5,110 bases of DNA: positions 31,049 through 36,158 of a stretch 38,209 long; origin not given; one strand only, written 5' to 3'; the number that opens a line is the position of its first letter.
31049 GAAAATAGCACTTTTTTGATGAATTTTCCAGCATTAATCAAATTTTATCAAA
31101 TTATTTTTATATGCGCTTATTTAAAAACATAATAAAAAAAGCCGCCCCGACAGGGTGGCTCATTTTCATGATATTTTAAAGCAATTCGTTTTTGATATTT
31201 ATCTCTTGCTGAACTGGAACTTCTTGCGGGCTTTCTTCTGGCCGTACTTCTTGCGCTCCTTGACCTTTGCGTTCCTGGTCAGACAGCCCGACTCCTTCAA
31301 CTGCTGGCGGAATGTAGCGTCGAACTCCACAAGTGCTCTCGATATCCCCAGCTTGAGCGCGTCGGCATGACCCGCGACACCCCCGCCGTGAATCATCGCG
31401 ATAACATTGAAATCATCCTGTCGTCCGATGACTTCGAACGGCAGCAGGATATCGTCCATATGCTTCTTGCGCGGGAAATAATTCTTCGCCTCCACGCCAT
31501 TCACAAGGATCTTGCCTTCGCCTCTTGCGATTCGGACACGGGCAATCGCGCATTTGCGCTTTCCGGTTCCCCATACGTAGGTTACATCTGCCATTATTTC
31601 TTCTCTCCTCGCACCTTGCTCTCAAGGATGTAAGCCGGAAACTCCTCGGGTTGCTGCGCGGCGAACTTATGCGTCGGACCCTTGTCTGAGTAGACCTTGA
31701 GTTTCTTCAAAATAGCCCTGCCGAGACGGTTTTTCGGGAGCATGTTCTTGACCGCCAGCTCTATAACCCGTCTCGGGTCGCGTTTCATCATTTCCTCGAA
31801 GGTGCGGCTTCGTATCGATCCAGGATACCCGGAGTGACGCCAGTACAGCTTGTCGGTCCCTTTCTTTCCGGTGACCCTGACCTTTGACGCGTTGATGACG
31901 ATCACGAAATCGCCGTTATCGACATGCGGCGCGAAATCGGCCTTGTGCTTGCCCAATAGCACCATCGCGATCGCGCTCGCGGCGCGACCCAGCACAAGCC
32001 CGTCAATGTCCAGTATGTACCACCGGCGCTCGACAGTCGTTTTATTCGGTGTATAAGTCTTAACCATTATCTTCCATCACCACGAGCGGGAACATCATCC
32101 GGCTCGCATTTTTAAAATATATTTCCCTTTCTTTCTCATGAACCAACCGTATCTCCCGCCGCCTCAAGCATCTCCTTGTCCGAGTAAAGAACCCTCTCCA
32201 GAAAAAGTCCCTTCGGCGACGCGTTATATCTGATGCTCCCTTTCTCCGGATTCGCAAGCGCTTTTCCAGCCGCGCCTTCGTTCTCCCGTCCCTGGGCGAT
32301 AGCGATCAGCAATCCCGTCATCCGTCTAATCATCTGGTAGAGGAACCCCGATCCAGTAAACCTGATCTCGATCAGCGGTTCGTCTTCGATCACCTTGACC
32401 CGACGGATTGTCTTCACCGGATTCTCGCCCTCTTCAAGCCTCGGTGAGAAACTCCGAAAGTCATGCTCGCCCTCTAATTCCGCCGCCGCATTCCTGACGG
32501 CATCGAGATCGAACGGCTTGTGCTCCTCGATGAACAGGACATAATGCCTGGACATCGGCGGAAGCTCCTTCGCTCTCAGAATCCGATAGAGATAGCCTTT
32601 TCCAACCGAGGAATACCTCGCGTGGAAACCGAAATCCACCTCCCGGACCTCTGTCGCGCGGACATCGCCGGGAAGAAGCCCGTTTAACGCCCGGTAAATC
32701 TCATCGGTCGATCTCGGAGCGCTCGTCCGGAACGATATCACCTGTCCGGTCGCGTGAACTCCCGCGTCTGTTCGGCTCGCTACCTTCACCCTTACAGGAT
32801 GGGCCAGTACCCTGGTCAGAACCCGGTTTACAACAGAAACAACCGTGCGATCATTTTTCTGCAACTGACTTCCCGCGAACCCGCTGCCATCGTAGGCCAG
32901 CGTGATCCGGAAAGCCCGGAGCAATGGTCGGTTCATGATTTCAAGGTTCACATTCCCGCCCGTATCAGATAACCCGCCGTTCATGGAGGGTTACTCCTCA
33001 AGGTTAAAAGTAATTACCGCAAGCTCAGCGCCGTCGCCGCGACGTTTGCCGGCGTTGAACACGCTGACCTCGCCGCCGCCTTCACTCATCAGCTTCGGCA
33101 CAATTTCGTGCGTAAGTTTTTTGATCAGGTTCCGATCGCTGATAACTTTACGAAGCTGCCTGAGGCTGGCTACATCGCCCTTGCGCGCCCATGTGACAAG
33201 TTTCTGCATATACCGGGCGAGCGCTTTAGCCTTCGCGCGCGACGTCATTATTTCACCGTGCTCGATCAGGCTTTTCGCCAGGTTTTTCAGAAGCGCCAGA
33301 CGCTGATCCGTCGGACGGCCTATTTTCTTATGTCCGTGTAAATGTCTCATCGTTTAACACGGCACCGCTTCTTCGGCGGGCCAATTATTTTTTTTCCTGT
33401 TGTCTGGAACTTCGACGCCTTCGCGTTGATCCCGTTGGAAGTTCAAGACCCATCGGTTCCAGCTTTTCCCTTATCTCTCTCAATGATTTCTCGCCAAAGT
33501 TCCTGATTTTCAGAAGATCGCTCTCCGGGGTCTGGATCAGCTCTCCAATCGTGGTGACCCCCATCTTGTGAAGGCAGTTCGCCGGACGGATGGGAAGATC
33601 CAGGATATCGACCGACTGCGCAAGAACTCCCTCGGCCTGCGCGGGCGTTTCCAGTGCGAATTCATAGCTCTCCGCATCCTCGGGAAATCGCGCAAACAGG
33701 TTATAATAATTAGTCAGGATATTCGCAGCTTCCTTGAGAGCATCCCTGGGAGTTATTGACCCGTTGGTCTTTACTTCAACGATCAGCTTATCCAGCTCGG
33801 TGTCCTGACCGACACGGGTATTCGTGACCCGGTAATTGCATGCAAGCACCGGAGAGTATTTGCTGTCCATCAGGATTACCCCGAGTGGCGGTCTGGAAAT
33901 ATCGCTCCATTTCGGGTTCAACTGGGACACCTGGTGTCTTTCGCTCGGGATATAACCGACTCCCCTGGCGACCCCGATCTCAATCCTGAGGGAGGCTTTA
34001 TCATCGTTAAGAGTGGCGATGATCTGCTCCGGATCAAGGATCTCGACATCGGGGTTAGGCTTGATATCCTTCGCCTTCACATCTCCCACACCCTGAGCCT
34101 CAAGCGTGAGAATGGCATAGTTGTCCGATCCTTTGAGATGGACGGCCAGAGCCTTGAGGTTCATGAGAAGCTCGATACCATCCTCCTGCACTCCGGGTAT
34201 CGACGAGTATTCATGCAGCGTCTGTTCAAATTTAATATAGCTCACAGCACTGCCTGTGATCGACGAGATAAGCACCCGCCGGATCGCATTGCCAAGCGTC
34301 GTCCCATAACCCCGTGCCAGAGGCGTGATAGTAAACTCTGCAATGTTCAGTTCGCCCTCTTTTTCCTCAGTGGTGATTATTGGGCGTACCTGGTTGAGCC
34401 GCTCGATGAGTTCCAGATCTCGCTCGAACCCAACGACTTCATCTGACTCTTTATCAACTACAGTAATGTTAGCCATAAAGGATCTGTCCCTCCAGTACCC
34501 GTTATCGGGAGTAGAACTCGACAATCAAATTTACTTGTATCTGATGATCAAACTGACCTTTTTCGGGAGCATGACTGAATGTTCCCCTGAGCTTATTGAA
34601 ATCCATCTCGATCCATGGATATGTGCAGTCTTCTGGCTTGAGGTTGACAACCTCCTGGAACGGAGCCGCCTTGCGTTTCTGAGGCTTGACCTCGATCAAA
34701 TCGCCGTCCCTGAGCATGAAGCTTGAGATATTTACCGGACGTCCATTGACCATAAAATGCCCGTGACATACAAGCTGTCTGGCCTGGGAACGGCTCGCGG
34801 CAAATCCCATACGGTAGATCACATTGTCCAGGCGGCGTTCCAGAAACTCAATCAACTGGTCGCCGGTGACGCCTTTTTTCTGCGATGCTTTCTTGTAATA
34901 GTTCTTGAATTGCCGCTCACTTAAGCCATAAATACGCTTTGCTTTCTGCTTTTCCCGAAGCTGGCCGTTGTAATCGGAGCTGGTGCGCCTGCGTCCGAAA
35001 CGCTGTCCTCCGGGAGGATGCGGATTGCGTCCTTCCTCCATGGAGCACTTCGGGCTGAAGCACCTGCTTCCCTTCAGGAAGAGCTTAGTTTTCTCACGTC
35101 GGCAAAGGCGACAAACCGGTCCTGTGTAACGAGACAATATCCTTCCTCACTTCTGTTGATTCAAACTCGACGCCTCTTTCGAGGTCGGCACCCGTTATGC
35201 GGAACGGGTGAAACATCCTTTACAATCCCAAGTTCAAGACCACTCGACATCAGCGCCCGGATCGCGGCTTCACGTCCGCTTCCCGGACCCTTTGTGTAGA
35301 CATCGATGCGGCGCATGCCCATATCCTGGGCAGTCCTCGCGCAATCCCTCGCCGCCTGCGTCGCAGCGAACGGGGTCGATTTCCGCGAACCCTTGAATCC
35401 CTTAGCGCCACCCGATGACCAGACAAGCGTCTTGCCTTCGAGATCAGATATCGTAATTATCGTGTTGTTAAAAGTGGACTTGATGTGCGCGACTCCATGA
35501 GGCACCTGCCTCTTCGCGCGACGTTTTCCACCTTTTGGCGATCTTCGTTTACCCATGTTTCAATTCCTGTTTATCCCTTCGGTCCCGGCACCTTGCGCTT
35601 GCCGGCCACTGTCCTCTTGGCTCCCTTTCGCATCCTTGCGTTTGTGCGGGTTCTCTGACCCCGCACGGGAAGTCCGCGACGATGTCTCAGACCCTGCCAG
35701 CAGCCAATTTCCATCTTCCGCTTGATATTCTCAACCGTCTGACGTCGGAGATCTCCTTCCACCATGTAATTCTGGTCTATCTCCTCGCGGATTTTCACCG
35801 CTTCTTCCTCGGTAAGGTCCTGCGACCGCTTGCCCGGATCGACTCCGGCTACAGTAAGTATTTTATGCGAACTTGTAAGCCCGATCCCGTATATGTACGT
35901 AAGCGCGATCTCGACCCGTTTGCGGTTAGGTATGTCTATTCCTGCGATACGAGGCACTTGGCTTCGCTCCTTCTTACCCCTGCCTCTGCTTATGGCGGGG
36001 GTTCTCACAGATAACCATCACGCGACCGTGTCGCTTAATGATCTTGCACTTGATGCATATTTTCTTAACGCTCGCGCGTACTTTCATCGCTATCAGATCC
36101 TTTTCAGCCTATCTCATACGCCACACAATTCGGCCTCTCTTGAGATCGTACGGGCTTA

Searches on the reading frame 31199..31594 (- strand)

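Call 50: search_protein_families(library=pfam, proteins=[window:31199-31594:-], max_evalue=0.001)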
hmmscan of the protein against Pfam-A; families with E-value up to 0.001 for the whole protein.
window:31199-31594:- (131 aa): 1 family
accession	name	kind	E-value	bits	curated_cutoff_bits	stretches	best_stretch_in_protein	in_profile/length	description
PF00380.25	Ribosomal_S9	-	5.1e-43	146.8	22.5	1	11-131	1-121/121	Ribosomal protein S9/S16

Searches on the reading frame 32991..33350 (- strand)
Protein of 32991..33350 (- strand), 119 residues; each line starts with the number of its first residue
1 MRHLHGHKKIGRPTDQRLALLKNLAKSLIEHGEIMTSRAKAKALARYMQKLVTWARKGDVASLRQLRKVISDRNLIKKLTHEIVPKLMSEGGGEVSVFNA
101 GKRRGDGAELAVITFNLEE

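Call 50: search_protein_families(library=pfam, proteins=[window:32991-33350:-], max_evalue=0.001)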
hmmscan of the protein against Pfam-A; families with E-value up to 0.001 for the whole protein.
window:32991-33350:- (119 aa): 1 family
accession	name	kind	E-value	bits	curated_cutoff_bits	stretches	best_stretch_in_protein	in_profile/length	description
PF01196.24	Ribosomal_L17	-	5.9e-23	82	27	1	20-115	1-96/97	Ribosomal protein L17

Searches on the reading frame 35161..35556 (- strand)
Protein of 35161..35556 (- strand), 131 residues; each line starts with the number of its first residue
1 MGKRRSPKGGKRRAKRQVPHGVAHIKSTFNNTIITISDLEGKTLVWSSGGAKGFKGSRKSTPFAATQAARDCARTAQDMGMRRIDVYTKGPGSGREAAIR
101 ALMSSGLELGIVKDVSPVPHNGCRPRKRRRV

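Call 50: search_protein_families(library=pfam, proteins=[window:35161-35556:-], max_evalue=0.001)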
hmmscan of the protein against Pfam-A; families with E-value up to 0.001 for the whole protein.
window:35161-35556:- (131 aa): 1 family
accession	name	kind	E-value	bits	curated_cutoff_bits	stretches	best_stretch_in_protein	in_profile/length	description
PF00411.24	Ribosomal_S11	-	5.1e-46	156.1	25.1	1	21-130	1-110/110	Ribosomal protein S11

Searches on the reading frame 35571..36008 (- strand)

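Call 50: search_protein_families(library=pfam, proteins=[window:35571-36008:-], max_evalue=0.001)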
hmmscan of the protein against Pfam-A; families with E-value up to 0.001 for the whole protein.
window:35571-36008:- (145 aa): 1 family
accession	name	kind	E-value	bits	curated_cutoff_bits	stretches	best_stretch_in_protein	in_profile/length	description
PF00416.27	Ribosomal_S13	-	2.7e-32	112.3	31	1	20-125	1-127/128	Ribosomal protein S13/S18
